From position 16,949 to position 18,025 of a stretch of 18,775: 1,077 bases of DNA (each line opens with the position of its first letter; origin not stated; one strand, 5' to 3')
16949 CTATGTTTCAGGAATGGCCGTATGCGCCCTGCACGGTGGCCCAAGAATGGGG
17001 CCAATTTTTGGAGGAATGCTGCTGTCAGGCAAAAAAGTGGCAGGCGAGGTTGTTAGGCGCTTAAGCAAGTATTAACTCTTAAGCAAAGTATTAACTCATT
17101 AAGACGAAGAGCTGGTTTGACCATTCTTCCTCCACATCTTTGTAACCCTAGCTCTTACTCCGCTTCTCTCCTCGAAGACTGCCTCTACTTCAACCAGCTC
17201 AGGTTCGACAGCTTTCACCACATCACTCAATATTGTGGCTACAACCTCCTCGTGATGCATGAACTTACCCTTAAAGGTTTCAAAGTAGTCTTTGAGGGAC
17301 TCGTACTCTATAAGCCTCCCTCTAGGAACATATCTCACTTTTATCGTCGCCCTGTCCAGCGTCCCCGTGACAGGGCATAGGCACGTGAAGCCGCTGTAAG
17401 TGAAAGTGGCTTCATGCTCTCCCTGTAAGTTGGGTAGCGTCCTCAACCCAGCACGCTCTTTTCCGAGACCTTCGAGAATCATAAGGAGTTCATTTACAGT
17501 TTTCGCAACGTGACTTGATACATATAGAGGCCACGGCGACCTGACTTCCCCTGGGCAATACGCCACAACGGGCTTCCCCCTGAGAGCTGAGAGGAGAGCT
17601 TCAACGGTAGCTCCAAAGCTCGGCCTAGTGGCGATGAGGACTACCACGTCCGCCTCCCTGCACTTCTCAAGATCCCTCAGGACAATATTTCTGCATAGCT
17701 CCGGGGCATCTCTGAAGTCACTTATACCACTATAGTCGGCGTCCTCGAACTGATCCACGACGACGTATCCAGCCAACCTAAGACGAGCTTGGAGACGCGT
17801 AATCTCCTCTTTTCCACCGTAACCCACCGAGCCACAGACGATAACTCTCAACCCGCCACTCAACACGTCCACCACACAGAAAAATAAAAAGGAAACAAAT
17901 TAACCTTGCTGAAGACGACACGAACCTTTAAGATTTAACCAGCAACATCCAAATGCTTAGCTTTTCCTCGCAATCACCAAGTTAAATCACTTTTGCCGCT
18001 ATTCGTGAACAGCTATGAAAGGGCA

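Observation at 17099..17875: N-glycosidase (DNPH1/MilB-like) fused to a QueF/QueF-L domain: candidate 7-deazaguanine nucleotide salvage or modification enzyme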

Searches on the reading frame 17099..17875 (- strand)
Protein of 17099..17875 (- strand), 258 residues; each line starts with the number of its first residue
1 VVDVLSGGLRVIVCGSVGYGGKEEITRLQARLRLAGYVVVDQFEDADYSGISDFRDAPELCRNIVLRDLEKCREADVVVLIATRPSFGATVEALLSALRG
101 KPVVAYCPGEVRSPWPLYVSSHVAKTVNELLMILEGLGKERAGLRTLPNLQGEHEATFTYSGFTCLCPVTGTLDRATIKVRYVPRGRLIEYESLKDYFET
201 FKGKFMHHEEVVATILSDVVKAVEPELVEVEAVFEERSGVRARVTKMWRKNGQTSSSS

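Call 4: search_protein_families(library=pfam, proteins=[window:17099-17875:-], max_evalue=1)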
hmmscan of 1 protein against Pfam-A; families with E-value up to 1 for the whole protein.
window:17099-17875:- (258 aa): 4 families
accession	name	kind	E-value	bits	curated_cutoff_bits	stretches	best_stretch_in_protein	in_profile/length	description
PF14489.11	QueF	-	2.1e-18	66.8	27.3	1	174-246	2-74/81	QueF-like protein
PF05014.21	Nuc_deoxyrib_tr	-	0.0041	17.7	28.8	1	25-109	17-99/117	Nucleoside 2-deoxyribosyltransferase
PF14819.11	QueF_N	-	0.019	15.7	25.6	1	186-226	65-106/111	Nitrile reductase, 7-cyano-7-deazaguanine-reductase N-term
PF05778.17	Apo-CIII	-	0.17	12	34.1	1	192-206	47-61/69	Apolipoprotein CIII (Apo-CIII)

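Call 5: search_protein_families(library=ncbifam, proteins=[window:17099-17875:-], max_evalue=1)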
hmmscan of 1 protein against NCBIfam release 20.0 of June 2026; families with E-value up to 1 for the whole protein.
window:17099-17875:- (258 aa): 3 families
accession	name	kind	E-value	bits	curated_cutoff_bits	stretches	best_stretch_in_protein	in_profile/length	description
TIGR03139.1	QueF-II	equivalog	2.2e-25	88.7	86.9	1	153-247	17-111/115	preQ(1) synthase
TIGR03138.1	QueF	equivalog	9.2e-09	35.3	293.45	1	165-240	180-253/275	NADPH-dependent 7-cyano-7-deazaguanine reductase QueF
TIGR01771.1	L-LDH-NAD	equivalog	0.094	12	303.55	1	36-85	23-75/299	L-lactate dehydrogenase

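Call 6: search_solved_structures(query=window:17099-17875:-, max_evalue=10, show_alignments=3)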
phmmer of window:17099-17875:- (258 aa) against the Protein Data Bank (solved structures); distinct sequences matched with E-value up to 10: 21.
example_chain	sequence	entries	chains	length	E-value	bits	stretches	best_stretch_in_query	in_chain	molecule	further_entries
4f8b_A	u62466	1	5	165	5.9e-13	51.9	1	152-242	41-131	NADPH-dependent 7-cyano-7-deazaguanine reductase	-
5udg_A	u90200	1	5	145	1.1e-12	51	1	152-242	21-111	NADPH-dependent 7-cyano-7-deazaguanine reductase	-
4fgc_A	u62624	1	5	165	1.1e-11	47.8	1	152-242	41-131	NADPH-dependent 7-cyano-7-deazaguanine reductase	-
5jyx_A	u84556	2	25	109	3.9e-09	39.4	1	165-231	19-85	Archeaosine synthase QueF-Like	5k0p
2khz_A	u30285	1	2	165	2.4e-05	27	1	11-105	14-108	c-Myc-responsive protein Rcl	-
4fyh_A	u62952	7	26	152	8.3e-05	25.2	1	11-105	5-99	Deoxyribonucleoside 5'-monophosphate N-glycosidase | 2'-deoxynucleoside 5'-phosphate N-hydrolase 1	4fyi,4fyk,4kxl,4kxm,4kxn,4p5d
2klh_A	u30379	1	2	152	0.00018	24.2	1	11-105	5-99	c-Myc-responsive protein Rcl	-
8rqd_C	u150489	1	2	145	0.0017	21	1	11-93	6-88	2'-deoxynucleoside 5'-phosphate N-hydrolase 1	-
8os9_A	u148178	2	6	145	0.002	20.7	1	12-93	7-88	2'-deoxynucleoside 5'-phosphate N-hydrolase 1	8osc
9da1_A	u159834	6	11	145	0.0022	20.6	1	12-93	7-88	5-hydroxymethyl-dUMP N-hydrolase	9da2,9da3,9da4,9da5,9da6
4p5e_A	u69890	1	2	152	0.0024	20.4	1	12-93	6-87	2'-deoxynucleoside 5'-phosphate N-hydrolase 1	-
9i3q_A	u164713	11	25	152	0.0026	20.3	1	12-93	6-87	5-hydroxymethyl-dUMP N-hydrolase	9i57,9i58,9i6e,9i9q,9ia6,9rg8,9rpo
8qhr_A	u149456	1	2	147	0.0028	20.3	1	11-93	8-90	2'-deoxynucleoside 5'-phosphate N-hydrolase 1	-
8qhq_A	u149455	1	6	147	0.003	20.1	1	11-92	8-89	2'-deoxynucleoside 5'-phosphate N-hydrolase 1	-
8rps_C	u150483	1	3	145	0.0097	18.5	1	12-93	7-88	2'-deoxynucleoside 5'-phosphate N-hydrolase 1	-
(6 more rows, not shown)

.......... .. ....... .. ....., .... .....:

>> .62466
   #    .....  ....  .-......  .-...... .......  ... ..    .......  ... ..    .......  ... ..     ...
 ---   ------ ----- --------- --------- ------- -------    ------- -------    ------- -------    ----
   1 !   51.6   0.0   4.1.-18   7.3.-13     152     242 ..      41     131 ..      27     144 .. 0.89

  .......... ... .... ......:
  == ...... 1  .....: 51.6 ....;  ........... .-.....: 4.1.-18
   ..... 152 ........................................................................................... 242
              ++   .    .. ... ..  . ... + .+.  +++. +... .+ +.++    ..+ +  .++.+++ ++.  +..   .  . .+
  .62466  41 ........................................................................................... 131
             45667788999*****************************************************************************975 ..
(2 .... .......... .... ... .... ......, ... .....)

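Call 8: find_homologous_proteins(query=window:17099-17875:-)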
Query window:17099-17875:- (258 aa): 31 proteins with E <= 0.001 among 3494 candidates. Only proteins of 141 to 452 residues were searched: fused or split forms outside these lengths cannot appear, so this answer is no evidence that the protein stands alone or is whole; lengths 'longer' or 'shorter' looks for them.
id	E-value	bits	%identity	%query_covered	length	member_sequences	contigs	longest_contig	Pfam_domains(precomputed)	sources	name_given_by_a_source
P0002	1.7e-166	570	100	100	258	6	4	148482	PF14489.12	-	-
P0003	1.3e-142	491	87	99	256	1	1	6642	PF14489.12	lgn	-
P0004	1.2e-129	449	80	98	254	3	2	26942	PF14489.12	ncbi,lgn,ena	-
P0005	6.3e-125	433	77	98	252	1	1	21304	PF14489.12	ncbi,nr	ncbi:MAG: hypothetical protein KIH01_02480 [Candidatus Freyarchaeota archaeon]|nr:hypothetical prote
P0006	1.8e-118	412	71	98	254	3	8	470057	PF14489.12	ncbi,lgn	ncbi:MAG: preQ(1) synthase [Candidatus Jordarchaeales archaeon]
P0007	1.6e-115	403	73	95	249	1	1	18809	PF14489.12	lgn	-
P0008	2.7e-89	317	57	93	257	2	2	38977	PF14489.12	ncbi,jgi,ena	-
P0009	7.5e-84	299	58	91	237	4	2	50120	PF14489.12,PF05014.22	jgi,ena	jgi:7-cyano-7-deazaguanine reductase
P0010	2.3e-83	297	61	92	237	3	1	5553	PF14489.12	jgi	-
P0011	8.1e-82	292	57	93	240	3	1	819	PF14489.12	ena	-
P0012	1.6e-81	291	59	92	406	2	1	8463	PF14489.12,PF01966.29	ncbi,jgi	-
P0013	1.8e-81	291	56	93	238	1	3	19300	PF14489.12,PF05014.22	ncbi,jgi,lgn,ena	-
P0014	2.5e-80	287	57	92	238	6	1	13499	PF14489.12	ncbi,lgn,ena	-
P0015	2.5e-80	287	57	91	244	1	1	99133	PF14489.12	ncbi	-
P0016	1.7e-79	285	54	92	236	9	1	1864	PF14489.12,PF05014.22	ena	-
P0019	1.0e-77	279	54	93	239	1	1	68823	PF14489.12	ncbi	-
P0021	1.2e-75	272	53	93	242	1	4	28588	PF14489.12,PF05014.22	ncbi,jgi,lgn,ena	-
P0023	7.0e-75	270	53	91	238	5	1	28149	PF14489.12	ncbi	-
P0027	2.2e-72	261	55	91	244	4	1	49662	PF14489.12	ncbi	-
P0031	5.8e-45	172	49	66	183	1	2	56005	-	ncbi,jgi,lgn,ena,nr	ncbi:hypothetical protein DRP05_00530 [Archaeoglobales archaeon]|nr:MAG: hypothetical protein DRP05_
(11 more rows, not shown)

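Call 10: list_cluster_members(proteins=[P0008, P0012, P0013, P0015, P0019, P0021, P0023, P0027, P0031, P0004])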
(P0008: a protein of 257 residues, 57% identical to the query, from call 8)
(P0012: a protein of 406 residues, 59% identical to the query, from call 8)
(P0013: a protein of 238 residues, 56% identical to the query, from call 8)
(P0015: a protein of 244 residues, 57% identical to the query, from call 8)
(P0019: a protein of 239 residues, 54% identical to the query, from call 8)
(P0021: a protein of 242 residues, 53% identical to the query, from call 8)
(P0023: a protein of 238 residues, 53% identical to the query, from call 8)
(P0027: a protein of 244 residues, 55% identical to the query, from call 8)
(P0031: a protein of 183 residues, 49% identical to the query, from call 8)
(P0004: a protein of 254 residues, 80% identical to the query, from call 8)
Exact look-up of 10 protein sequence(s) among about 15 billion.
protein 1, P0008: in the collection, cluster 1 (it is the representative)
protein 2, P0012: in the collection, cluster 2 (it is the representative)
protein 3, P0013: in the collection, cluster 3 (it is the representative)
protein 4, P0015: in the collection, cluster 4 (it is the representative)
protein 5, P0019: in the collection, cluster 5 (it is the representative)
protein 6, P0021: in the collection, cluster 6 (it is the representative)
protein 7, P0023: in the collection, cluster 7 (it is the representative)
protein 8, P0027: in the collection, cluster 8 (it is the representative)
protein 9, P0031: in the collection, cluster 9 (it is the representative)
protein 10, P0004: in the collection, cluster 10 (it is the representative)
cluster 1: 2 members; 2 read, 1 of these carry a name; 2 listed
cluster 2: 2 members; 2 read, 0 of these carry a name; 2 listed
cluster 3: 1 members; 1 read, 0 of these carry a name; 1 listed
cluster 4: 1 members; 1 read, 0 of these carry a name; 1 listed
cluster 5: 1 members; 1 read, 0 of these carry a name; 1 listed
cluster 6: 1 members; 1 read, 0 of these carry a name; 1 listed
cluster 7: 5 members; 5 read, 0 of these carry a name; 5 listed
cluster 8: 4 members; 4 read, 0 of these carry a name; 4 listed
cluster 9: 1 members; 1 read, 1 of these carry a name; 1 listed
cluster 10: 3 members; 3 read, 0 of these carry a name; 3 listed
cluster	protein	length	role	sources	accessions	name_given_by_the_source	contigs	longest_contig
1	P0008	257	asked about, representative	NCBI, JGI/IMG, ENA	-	-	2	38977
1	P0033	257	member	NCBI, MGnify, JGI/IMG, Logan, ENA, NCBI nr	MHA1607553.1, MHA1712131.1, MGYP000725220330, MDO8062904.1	MAG: preQ(1) synthase [Candidatus Freyarchaeota archaeon] | CR=1 FL=1 | preQ(1) synthase [Candidatus Freyrarchaeum guaymaensis]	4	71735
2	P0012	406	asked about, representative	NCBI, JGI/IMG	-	-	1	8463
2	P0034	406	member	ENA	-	-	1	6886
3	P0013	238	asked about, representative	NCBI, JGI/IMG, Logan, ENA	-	-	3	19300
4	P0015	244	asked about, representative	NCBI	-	-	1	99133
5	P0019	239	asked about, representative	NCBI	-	-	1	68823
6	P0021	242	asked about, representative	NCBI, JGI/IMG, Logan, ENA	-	-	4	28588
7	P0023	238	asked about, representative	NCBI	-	-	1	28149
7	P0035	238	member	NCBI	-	-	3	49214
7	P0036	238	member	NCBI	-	-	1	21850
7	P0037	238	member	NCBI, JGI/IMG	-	-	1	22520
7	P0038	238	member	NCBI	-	-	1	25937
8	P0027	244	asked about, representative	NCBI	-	-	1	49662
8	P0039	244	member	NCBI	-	-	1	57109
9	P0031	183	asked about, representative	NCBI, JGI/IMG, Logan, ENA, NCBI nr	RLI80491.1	hypothetical protein DRP05_00530 [Archaeoglobales archaeon] | MAG: hypothetical protein DRP05_00530 [Archaeoglobales archaeon]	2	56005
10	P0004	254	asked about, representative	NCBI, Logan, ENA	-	-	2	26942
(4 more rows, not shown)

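Call 25: find_encoding_contigs(protein=P0015, flank=8000, max_places=2)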
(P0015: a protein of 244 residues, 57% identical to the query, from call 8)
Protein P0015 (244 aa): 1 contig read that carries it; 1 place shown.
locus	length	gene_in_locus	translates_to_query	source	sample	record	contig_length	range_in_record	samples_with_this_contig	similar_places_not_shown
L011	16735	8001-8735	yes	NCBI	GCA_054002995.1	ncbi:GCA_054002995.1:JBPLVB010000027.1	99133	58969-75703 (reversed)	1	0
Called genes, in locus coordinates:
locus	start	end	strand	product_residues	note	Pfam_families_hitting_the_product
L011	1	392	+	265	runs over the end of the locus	PF02749:QRPTase_N, PF01729:QRPTase_C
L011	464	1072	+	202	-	PF01871:AMMECR1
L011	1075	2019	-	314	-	PF07719:TPR_2 (faint), PF13374:TPR_10 (faint), PF13428:TPR_14 (faint), PF13176:TPR_7 (faint), PF13424:TPR_12, PF17874:TPR_MalT (weak), PF24885:TPR_NPHP3 (weak), PF13424:TPR_12, +3 more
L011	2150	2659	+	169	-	PF01994:Trm56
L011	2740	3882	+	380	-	PF00202:Aminotran_3, PF00155:Aminotran_1_2 (faint)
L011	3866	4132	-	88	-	-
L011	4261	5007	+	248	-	PF00142:Fer4_NifH (weak), PF01656:CbiA, PF02374:ArsA_ATPase (weak), PF10609:ParA, PF13614:AAA_31, PF20720:nSTAND3 (faint)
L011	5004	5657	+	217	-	PF02593:DUF166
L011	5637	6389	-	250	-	PF01557:FAA_hydrolase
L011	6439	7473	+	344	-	PF02926:THUMP, PF14419:SPOUT_MTase_2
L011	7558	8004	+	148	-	PF01467:CTP_transf_like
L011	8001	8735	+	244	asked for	PF14489:QueF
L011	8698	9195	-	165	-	PF01947:Rv2949c-like, PF07702:UTRA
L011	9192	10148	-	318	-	PF13207:AAA_17, PF13238:AAA_18, PF13671:AAA_33 (weak), PF01877:RNA_binding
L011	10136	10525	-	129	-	-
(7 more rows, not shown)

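Call 26: find_encoding_contigs(protein=P0019, flank=8000, max_places=2)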
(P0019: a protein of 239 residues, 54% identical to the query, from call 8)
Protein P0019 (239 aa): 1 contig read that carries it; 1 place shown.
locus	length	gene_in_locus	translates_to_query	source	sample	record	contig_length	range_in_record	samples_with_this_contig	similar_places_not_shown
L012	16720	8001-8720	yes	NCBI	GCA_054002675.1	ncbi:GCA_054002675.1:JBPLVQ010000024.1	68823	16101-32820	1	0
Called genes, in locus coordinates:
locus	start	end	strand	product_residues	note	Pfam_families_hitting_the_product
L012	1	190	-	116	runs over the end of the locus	-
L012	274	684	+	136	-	PF01894:YjbQ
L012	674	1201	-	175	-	PF07998:Peptidase_M54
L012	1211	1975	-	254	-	PF00902:TatC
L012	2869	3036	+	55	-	-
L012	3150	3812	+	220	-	PF00005:ABC_tran, PF13304:AAA_21 (faint)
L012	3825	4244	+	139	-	PF00126:HTH_1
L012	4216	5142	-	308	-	PF00106:adh_short (faint), PF01073:3Beta_HSD, PF01370:Epimerase, PF02719:Polysacc_synt_2, PF04321:RmlD_sub_bind, PF13460:NAD_binding_10, PF16363:GDP_Man_Dehyd, PF07993:NAD_binding_4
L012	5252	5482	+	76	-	PF01423:LSM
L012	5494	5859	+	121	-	PF01047:MarR, PF13412:HTH_24, PF24034:DUF7343 (weak), PF12802:MarR_2 (weak), PF04182:B-block_TFIIIC (weak)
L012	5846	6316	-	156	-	PF13302:Acetyltransf_3, PF00583:Acetyltransf_1, PF13673:Acetyltransf_10, PF13508:Acetyltransf_7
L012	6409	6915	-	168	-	PF00994:MoCF_biosynth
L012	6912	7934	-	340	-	PF00752:XPG_N, PF00867:XPG_I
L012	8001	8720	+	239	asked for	PF14489:QueF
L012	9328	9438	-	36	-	-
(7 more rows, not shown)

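Call 27: find_encoding_contigs(protein=P0009, flank=8000, max_places=2)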
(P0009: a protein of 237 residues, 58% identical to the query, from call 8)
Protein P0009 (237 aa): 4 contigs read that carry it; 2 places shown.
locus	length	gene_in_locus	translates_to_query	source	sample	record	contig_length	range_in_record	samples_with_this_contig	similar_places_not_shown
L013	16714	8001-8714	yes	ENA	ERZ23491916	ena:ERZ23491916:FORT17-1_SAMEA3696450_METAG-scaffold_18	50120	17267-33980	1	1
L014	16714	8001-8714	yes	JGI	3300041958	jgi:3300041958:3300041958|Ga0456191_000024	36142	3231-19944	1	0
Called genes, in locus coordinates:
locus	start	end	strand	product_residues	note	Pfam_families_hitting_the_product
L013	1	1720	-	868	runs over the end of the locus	PF04851:ResIII (weak), PF00270:DEAD, PF00271:Helicase_C, PF19306:WHD_Lhr, PF08494:DEAD_assoc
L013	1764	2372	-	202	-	PF01487:DHquinase_I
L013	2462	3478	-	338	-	PF01959:DHQS, PF26558:DHQS_2nd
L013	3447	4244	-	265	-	PF01791:DeoC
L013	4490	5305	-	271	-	PF00005:ABC_tran, PF13304:AAA_21 (faint)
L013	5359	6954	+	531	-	-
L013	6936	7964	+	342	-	PF12698:ABC2_membrane_3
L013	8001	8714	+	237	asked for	PF05014:Nuc_deoxyrib_tr (weak), PF14489:QueF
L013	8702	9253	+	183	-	PF01966:HD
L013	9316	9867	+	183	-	PF05977:MFS_3, PF12832:MFS_1_like, PF13347:MFS_2 (weak), PF06609:TRI12 (faint), PF07690:MFS_1, PF00083:Sugar_tr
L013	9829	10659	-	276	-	PF00892:EamA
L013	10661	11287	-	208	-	PF02811:PHP, PF13263:PHP_C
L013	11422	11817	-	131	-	PF01850:PIN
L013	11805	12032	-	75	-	PF04014:MazE_antitoxin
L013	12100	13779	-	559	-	PF01979:Amidohydro_1, PF07969:Amidohydro_3 (faint), PF13382:Adenine_deam_C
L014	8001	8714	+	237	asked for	PF05014:Nuc_deoxyrib_tr (weak), PF14489:QueF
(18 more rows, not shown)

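Call 28: find_related_loci(query=A1, collection=genome_contigs, flank=6000)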
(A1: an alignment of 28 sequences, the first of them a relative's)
Query A1 (258 aa) in genome_contigs; peptide patterns used: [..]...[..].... (x = any residue, [..] = any of these).
72 stretches matched a pattern; 53 encode a relative of the query (tblastn E <= 1e-3); 53 distinct loci.
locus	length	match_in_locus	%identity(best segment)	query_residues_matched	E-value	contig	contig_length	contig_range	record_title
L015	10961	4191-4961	81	1-257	4e-138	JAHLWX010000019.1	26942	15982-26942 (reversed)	MAG: Candidatus Jordarchaeum sp. LHC_1308 MAG_1308_Ga0212122_1000520, whole genome shotgun sequence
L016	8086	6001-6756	77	1-252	5e-125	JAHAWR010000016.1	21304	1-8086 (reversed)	MAG: Candidatus Jordarchaeia archaeon isolate QC4 QC4_scaffold_1614_curated, whole genome shotgun sequence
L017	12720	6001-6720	57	9-246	1e-95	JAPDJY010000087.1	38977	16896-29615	MAG: Thermoproteota archaeon isolate S9B3_HD70 c_000000000359, whole genome shotgun sequence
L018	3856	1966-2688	57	3-246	1e-90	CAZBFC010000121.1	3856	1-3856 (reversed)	MAG TPA_asm: uncultured archaeon isolate binchicken_co219_101 genome assembly, contig: k141_444989, whole genome shotgun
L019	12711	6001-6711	57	5-244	5e-89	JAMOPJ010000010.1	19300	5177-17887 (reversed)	MAG: Archaeoglobaceae archaeon isolate 4559-240_metabat1_scaf2bin.032 4559-240_scaffold_1443_c1, whole genome shotgun se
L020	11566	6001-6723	55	3-246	6e-88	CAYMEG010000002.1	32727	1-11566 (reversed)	MAG TPA_asm: uncultured archaeon isolate binchicken_co409_32 genome assembly, contig: NODE_73_length_32727_cov_72.785198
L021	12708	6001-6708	56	8-246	9e-88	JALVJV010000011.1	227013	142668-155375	MAG: Archaeoglobaceae archaeon isolate A1_metabat2_scaf2bin.085 A1_NODE_2_length_227013_cov_4.645518, whole genome shotg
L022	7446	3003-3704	56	8-244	7e-87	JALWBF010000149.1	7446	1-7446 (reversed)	MAG: Archaeoglobaceae archaeon isolate T10_metabat2_scaf2bin.120 T10_NODE_5396_length_7446_cov_6.298265, whole genome sh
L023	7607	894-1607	59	6-246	2e-86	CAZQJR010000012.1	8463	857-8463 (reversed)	MAG TPA_asm: uncultured archaeon isolate binchicken_co219_33 genome assembly, contig: k141_205201, whole genome shotgun 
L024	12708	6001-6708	56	8-246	1e-85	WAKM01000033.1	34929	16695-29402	MAG: Archaeoglobaceae archaeon isolate S012_59_esom k151_279717, whole genome shotgun sequence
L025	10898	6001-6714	53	9-248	4e-84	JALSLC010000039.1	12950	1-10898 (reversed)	MAG: Archaeoglobaceae archaeon isolate 355-202_metabat1_scaf2bin.040 355-202_scaffold_993_c2, whole genome shotgun seque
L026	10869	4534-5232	53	9-244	2e-82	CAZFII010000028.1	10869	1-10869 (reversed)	MAG TPA_asm: uncultured archaeon isolate binchicken_co357_45 genome assembly, contig: NODE_2939_length_10869_cov_6.05566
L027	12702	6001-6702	55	8-244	3e-82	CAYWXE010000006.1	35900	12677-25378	MAG TPA_asm: uncultured archaeon isolate SRP141552_co1_136 genome assembly, contig: NODE_413_length_35900_cov_29.766941,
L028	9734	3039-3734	45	9-244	6e-67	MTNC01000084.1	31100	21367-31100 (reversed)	MAG: Archaeoglobus sp. JdFR-41 JGI24020J35080_1000477, whole genome shotgun sequence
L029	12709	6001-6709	48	8-246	7e-58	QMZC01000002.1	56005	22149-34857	MAG: Archaeoglobales archaeon isolate B5_G16 B5_Guay16_scaffold_00116, whole genome shotgun sequence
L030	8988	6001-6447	51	9-155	5e-47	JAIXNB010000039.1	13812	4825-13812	MAG: Nanoarchaeota archaeon isolate MC-1 k151_88668_flag_1_mulTi_17_0000_len_13812, whole genome shotgun sequence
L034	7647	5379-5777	41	10-140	2e-30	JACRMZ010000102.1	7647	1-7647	MAG: Candidatus Aenigmatarchaeota archaeon isolate NC_groundwater_1920_Pr3_S-0.2um_48_2 scaffold_652165, whole genome sh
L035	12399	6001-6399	44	9-139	2e-30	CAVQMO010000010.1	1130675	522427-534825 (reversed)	MAG: uncultured Nitrososphaerales archaeon isolate MFD00072.bin.2.138 genome assembly, contig: contig_7487, whole genome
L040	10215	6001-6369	44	14-134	4e-29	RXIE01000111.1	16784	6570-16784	MAG: Methanophagales archaeon ANME-1-THS DGJ9_scaffold_2594, whole genome shotgun sequence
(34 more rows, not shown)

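Call 31: search_protein_families(library=pfam, proteins=[L035:6001-6411:+, L040:5974-6384:+, L030:6001-6474:+, L021:6746-7258:+, L021:7255-7800:+, L034:5364-5783:+], max_evalue=0.1)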
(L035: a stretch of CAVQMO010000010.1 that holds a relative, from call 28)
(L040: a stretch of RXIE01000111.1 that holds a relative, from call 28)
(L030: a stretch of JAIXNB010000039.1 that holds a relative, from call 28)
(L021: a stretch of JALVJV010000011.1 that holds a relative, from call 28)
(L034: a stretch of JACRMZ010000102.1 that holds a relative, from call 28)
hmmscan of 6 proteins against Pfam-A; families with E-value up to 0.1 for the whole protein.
L035:6001-6411:+ (136 aa): 4 families
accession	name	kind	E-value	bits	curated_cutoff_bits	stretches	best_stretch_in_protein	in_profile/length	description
PF05014.21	Nuc_deoxyrib_tr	-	5.1e-09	36.7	28.8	1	17-107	17-103/117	Nucleoside 2-deoxyribosyltransferase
PF15891.11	Nuc_deoxyri_tr2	-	0.00047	20.9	30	1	50-102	49-103/105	Nucleoside 2-deoxyribosyltransferase like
PF18306.6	LDcluster4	-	0.034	14.2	26.3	1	68-101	93-124/151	SLOG cluster4 family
PF24963.1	DUF7768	-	0.095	13.5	26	0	49-98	48-96/98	Domain of unknown function (DUF7768)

L040:5974-6384:+ (136 aa): 3 families
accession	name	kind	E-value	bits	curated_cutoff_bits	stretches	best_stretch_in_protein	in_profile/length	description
PF05014.21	Nuc_deoxyrib_tr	-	1.4e-08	35.3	28.8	1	19-110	15-102/117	Nucleoside 2-deoxyribosyltransferase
PF15891.11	Nuc_deoxyri_tr2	-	0.0041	17.9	30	1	10-103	7-100/105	Nucleoside 2-deoxyribosyltransferase like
PF18306.6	LDcluster4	-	0.045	13.8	26.3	1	64-106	85-125/151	SLOG cluster4 family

L030:6001-6474:+ (157 aa): 2 families
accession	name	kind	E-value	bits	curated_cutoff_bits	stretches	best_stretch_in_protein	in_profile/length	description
PF05014.21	Nuc_deoxyrib_tr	-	7.2e-07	29.8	28.8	1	17-101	17-100/117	Nucleoside 2-deoxyribosyltransferase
PF15891.11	Nuc_deoxyri_tr2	-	0.025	15.4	30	1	28-99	30-102/105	Nucleoside 2-deoxyribosyltransferase like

L021:6746-7258:+ (170 aa): 2 families
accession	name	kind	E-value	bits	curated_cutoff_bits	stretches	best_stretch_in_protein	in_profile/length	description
PF01966.28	HD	-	2.3e-17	63.8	22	1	7-103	3-116/116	HD domain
PF13875.12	DUF4202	-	0.0014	18.9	35.1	1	46-97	83-129/183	Domain of unknown function (DUF4202)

L021:7255-7800:+ (181 aa): 9 families
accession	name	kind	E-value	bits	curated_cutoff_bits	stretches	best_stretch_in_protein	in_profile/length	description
PF07690.21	MFS_1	-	8.8e-31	107.5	33.4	1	9-176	2-169/347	Major Facilitator Superfamily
PF12832.13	MFS_1_like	-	2e-18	67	25.2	1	2-158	211-368/373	MFS_1 like family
PF00083.30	Sugar_tr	-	1.2e-11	44.6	22.3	1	35-175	42-188/452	Sugar (and other) transporter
PF05977.19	MFS_3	-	9.3e-11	41.3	27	1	17-176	232-391/524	Transmembrane secretion effector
PF13347.12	MFS_2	-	1.3e-05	24.3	27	1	6-158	227-387/427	MFS/sugar transport protein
PF01306.25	LacY_symp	-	0.00031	20.1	24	1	7-152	11-162/413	LacY proton/sugar symporter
PF06609.19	TRI12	-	0.00053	19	23.2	1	41-78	80-117/599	Fungal trichothecene efflux pump (TRI12)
PF03137.26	OATP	-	0.0017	17.2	25.8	1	91-155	132-196/545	Organic Anion Transporter Polypeptide (OATP) family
PF03209.21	PUCC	-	0.0028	17.2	21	1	77-178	66-174/401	PUCC protein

L034:5364-5783:+ (139 aa): 3 families
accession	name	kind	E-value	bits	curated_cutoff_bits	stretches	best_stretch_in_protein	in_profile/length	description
PF05014.21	Nuc_deoxyrib_tr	-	1.1e-06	29.2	28.8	1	27-108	23-100/117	Nucleoside 2-deoxyribosyltransferase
PF15891.11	Nuc_deoxyri_tr2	-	5.7e-06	27.1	30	1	54-106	49-103/105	Nucleoside 2-deoxyribosyltransferase like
PF18306.6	LDcluster4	-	0.0015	18.6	26.3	1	77-108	96-125/151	SLOG cluster4 family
